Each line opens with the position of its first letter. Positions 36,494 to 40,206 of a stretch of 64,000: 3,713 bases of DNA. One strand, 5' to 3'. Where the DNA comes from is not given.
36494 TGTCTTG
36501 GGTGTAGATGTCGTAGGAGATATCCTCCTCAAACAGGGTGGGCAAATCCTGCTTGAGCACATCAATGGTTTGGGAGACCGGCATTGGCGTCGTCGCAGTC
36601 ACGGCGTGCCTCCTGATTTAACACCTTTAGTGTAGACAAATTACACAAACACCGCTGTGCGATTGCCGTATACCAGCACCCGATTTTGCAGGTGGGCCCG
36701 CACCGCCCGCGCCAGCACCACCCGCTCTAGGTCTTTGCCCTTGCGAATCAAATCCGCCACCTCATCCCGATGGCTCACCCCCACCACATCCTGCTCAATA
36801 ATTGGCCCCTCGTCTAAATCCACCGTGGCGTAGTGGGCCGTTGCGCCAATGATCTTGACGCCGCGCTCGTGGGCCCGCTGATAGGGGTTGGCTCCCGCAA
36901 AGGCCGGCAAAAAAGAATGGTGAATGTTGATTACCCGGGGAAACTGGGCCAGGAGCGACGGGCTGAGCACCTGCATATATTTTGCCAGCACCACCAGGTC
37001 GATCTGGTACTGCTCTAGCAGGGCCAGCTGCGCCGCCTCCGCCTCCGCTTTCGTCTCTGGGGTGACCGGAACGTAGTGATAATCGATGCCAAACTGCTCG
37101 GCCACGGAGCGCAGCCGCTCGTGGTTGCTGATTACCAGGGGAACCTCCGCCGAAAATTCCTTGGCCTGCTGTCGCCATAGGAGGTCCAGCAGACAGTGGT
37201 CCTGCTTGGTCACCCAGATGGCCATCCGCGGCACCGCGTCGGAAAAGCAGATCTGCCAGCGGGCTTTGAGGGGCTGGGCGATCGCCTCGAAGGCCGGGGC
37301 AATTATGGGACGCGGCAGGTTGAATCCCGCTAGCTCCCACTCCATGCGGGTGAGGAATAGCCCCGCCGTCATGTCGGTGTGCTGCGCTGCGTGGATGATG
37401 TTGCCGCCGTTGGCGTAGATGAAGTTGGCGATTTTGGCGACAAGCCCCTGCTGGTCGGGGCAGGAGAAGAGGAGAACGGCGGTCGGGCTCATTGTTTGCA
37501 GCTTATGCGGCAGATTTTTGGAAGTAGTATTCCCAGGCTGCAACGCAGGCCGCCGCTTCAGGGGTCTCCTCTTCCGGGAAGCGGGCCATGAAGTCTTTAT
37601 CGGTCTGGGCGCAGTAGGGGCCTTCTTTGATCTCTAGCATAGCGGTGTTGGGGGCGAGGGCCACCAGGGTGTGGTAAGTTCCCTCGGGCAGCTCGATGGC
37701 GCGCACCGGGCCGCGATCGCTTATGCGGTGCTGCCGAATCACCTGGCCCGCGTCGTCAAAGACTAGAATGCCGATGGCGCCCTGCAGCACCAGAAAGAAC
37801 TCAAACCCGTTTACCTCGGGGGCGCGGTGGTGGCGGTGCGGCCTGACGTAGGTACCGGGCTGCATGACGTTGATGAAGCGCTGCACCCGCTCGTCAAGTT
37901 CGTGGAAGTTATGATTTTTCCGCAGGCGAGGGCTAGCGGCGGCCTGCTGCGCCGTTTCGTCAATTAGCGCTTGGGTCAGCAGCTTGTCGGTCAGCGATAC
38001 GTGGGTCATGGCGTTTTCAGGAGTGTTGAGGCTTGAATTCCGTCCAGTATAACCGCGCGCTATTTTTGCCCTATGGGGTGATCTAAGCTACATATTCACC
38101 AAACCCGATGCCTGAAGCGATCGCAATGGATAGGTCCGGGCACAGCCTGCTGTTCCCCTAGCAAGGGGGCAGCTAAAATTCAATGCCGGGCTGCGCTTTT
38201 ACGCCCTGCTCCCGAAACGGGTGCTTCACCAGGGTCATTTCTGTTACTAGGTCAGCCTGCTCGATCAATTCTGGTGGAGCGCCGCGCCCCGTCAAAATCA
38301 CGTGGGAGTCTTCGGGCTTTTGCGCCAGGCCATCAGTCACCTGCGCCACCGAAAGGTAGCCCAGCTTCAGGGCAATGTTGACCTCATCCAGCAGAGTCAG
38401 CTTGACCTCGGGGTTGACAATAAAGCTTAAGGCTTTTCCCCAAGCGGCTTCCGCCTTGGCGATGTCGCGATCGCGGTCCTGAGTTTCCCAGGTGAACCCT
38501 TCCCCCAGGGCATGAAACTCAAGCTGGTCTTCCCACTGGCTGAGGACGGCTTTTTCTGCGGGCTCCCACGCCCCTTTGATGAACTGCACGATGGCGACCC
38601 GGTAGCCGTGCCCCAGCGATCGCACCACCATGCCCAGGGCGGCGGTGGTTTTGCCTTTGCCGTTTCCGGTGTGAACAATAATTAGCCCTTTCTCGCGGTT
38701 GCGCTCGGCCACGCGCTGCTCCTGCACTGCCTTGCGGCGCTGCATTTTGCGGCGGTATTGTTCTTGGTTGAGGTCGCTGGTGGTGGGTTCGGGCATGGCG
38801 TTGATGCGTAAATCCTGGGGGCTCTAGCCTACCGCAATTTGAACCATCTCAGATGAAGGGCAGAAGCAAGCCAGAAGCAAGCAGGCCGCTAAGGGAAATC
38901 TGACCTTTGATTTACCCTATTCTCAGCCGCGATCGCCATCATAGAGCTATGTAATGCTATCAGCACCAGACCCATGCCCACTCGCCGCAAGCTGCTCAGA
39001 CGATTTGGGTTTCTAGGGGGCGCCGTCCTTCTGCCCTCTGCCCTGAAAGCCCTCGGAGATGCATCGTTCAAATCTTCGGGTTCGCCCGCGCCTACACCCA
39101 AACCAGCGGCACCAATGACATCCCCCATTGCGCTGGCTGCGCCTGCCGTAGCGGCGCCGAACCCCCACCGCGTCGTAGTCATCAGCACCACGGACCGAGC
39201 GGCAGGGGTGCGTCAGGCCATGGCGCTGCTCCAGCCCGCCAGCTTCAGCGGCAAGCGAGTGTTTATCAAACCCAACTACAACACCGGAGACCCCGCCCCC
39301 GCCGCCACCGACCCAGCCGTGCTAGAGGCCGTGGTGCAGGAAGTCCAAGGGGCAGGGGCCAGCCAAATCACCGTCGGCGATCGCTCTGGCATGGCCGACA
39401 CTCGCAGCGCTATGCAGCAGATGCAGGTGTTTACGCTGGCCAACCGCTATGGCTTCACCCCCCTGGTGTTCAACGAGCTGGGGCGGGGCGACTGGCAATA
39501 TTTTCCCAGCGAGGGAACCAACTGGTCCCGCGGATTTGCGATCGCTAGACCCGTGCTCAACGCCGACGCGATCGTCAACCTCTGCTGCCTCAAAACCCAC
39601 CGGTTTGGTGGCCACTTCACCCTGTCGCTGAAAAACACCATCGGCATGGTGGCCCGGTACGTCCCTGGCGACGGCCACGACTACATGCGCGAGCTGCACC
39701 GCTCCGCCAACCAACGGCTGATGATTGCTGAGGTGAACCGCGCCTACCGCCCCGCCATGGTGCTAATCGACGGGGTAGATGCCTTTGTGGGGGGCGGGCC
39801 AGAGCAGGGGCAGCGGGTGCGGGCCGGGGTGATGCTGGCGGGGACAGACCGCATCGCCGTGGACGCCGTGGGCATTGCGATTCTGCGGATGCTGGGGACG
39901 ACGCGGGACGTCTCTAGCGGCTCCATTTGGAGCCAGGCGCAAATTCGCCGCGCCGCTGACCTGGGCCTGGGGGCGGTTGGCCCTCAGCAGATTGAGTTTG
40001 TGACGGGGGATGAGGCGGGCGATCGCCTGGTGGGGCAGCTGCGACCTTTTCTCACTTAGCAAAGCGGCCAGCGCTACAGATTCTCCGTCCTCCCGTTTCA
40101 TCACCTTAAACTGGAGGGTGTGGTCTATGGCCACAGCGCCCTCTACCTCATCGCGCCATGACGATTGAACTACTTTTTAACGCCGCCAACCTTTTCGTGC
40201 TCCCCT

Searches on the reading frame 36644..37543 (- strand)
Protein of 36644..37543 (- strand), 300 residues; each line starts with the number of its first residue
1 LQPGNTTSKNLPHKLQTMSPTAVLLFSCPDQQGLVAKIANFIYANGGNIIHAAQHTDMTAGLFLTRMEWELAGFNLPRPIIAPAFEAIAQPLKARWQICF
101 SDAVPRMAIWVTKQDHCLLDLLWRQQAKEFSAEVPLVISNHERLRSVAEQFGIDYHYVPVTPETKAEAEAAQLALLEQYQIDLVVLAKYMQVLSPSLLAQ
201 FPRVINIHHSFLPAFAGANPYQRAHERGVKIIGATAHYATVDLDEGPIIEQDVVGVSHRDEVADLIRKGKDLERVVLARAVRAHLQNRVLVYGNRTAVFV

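Call 91: search_protein_families(library=pfam, proteins=[window:36644-37543:-], max_evalue=0.00001)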
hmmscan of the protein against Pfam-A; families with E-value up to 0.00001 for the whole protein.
window:36644-37543:- (300 aa): 2 families
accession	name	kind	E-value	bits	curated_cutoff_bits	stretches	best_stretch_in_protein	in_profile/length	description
PF00551.24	Formyl_trans_N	-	1e-37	130.1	26.1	1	106-281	2-181/181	Formyl transferase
PF01842.31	ACT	-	2.1e-06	27.8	27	1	23-57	2-36/66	ACT domain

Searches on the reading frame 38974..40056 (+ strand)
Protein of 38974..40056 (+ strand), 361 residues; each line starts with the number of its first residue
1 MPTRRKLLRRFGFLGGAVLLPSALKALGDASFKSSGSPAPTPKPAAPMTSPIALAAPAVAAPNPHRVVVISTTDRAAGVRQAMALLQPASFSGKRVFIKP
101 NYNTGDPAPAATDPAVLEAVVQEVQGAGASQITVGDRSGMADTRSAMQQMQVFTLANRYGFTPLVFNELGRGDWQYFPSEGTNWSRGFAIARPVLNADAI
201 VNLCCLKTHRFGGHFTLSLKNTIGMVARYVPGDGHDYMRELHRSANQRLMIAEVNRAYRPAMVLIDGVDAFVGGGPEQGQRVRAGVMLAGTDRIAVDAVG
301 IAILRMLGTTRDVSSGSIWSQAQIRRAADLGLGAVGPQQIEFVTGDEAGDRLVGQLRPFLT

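Call 91: search_protein_families(library=pfam, proteins=[window:38974-40056:+], max_evalue=0.00001)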
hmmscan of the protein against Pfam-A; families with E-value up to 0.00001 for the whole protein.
window:38974-40056:+ (361 aa): 1 family
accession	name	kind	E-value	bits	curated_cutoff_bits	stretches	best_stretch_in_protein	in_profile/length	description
PF04015.17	DUF362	-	3.4e-43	148.5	24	1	96-301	1-199/200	Domain of unknown function (DUF362)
